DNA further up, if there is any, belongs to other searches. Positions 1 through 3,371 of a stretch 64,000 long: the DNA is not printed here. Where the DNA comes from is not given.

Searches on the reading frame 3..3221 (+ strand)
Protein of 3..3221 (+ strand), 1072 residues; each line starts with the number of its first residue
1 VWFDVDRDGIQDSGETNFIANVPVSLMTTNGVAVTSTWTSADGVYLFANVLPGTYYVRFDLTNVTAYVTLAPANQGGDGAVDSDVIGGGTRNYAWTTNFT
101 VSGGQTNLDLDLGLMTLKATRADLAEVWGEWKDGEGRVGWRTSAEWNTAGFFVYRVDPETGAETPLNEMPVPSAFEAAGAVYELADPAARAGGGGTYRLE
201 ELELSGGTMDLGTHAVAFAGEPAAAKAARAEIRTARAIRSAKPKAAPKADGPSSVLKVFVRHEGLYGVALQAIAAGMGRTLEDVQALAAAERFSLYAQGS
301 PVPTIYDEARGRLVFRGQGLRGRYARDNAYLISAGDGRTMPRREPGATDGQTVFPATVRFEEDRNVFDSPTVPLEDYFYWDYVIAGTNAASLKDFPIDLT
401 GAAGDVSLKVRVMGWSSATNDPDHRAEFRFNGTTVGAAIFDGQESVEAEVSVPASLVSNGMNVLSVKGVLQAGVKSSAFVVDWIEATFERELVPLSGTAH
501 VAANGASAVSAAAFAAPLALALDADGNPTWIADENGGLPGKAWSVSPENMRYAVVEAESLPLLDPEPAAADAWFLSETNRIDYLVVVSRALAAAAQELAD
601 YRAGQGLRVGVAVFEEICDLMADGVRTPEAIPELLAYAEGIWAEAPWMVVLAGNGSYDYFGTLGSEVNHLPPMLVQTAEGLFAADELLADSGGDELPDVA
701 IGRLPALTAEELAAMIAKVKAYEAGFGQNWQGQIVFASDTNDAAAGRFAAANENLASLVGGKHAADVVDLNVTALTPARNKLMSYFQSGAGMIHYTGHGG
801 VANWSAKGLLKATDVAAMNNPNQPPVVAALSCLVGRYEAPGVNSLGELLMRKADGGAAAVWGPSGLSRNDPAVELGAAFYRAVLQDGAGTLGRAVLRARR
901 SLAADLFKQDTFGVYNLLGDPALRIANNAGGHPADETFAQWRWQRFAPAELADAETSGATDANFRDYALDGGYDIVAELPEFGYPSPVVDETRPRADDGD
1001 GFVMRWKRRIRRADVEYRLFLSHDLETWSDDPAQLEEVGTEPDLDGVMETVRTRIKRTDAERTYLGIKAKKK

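Call 31: search_protein_families(library=pfam, proteins=[window:3-3221:+], max_evalue=0.001)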
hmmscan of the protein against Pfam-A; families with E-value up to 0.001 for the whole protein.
window:3-3221:+ (1072 aa): 3 families
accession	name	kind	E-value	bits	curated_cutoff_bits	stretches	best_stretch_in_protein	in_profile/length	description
PF01364.23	Peptidase_C25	-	1.1e-65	222.7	23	1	583-925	1-374/374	Peptidase family C25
PF17210.9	SdrD_B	-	8.4e-20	71.5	29.7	1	2-114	8-112/112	SdrD B-like domain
PF13620.12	CarboxypepD_reg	-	4.9e-05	24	32.3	1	15-66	10-61/82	Carboxypeptidase regulatory-like domain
